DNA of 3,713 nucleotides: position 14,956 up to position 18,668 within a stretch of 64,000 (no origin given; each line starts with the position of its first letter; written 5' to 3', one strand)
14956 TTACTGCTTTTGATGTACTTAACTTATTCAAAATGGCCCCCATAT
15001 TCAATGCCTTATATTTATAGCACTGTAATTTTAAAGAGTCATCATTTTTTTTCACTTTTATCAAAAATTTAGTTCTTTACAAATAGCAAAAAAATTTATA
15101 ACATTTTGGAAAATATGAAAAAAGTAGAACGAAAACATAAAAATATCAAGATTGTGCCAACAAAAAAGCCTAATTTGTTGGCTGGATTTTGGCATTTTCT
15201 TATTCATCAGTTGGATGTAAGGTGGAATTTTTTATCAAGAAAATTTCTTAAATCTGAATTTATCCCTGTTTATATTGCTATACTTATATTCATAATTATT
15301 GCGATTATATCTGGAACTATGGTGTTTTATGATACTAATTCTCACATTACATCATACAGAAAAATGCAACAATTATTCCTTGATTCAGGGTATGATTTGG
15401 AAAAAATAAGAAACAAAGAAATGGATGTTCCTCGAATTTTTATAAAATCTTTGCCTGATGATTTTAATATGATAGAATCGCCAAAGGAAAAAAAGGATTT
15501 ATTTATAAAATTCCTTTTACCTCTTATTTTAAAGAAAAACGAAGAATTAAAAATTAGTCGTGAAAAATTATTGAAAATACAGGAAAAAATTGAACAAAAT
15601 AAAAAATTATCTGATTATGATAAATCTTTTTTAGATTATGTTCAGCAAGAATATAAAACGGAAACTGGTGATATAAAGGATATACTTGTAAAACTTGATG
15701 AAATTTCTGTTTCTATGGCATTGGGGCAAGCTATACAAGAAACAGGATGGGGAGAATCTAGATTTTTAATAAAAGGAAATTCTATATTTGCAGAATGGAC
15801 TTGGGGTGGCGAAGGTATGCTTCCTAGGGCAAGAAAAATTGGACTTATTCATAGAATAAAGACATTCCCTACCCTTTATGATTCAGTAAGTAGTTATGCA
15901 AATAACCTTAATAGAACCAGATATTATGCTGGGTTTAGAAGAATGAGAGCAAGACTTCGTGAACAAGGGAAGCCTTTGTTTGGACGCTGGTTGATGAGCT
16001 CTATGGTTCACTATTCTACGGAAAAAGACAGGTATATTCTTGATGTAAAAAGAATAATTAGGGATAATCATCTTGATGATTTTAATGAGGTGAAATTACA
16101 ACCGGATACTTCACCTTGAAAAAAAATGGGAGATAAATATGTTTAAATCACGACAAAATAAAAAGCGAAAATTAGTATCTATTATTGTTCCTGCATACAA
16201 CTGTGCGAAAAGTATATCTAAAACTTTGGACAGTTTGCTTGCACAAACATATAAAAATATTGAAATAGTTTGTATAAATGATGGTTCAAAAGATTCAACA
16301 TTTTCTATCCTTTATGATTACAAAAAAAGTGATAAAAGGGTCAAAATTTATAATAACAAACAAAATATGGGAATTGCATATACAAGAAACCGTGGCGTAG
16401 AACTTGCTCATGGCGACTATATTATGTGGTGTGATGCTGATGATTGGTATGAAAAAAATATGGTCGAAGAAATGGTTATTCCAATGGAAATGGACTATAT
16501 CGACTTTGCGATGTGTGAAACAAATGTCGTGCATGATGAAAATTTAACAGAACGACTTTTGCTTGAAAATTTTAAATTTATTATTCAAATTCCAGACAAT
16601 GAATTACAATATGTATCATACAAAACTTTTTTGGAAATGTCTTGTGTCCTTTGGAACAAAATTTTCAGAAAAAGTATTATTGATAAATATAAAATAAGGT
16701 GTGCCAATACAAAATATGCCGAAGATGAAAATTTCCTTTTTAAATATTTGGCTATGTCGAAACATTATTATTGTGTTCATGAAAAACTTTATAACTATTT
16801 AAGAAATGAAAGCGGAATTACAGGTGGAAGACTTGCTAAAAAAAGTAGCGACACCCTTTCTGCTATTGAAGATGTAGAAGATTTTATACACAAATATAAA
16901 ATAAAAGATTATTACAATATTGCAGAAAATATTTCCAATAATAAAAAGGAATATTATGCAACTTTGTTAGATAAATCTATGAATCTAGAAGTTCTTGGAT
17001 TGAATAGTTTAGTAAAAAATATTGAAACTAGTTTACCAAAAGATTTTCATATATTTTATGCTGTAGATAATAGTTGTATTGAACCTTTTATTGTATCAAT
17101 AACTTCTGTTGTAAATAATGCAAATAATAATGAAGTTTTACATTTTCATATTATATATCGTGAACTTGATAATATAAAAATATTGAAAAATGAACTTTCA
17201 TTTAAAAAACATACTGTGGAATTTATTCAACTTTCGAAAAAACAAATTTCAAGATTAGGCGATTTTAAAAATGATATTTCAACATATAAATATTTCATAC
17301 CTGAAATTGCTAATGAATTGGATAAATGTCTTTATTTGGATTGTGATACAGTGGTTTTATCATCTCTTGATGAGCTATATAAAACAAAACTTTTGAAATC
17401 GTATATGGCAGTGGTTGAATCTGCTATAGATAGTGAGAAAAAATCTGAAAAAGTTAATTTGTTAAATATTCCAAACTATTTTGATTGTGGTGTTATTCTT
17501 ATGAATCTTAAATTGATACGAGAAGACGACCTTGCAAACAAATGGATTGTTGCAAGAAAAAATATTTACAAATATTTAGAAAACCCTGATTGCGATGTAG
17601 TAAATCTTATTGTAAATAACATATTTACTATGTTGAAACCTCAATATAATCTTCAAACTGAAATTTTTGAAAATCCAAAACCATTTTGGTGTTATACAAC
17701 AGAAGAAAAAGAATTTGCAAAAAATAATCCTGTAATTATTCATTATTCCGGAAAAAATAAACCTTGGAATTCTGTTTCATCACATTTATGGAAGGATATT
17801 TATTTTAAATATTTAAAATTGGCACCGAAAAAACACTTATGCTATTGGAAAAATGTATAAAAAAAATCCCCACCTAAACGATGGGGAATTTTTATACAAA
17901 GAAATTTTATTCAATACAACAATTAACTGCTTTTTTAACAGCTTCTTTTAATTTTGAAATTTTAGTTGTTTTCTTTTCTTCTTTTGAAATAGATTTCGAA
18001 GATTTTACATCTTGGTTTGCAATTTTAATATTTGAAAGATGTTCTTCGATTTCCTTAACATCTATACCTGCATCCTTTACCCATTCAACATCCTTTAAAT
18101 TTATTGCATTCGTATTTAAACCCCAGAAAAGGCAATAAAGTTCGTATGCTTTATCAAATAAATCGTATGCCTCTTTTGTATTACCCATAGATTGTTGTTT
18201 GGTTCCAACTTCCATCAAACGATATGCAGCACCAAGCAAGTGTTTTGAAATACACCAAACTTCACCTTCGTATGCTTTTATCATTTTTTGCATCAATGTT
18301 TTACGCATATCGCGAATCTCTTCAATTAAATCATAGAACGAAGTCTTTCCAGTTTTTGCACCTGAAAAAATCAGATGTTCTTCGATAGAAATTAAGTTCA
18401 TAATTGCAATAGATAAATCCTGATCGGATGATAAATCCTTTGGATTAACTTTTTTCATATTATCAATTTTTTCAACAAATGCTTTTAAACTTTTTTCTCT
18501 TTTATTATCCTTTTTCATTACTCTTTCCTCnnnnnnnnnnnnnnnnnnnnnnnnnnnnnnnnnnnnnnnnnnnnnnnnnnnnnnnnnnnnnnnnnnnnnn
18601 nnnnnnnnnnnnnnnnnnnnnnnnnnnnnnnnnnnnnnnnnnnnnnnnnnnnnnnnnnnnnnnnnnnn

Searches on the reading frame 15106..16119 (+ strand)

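Call 21: search_protein_families(library=pfam, proteins=[window:15106-16119:+], max_evalue=0.01)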
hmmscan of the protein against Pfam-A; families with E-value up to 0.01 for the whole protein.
window:15106-16119:+ (337 aa): 1 family
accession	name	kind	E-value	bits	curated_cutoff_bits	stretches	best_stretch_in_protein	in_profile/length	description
PF01832.25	Glucosaminidase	-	6.5e-09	37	30.2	1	199-322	12-122/123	Mannosyl-glycoprotein endo-beta-N-acetylglucosaminidase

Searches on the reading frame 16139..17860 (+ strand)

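Call 21: search_protein_families(library=pfam, proteins=[window:16139-17860:+], max_evalue=0.01)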
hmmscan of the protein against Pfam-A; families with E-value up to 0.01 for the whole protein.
window:16139-17860:+ (573 aa): 4 families
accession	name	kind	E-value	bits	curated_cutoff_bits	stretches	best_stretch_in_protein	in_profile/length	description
PF00535.33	Glycos_transf_2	-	7.9e-37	127.2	23.3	1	14-183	1-166/168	Glycosyl transferase family 2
PF01501.26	Glyco_transf_8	-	5e-31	108.6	24.3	1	304-545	1-251/253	Glycosyl transferase family 8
PF10111.15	Glyco_tranf_2_2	-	3.6e-13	50.1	27.3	1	14-113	1-103/276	Glycosyltransferase like family 2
PF13641.12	Glyco_tranf_2_3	-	1.3e-07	32.3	27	1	13-119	3-114/230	Glycosyltransferase like family 2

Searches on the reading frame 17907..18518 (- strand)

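Call 21: search_protein_families(library=pfam, proteins=[window:17907-18518:-], max_evalue=0.01)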
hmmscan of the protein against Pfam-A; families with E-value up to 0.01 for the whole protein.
window:17907-18518:- (203 aa): 1 family
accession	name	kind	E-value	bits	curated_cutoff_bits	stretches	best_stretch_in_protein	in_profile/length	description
PF21121.2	Nup49_C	-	0.0026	18.7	28.5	0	154-188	24-61/87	Nucleoporin Nup49 C-terminal helical region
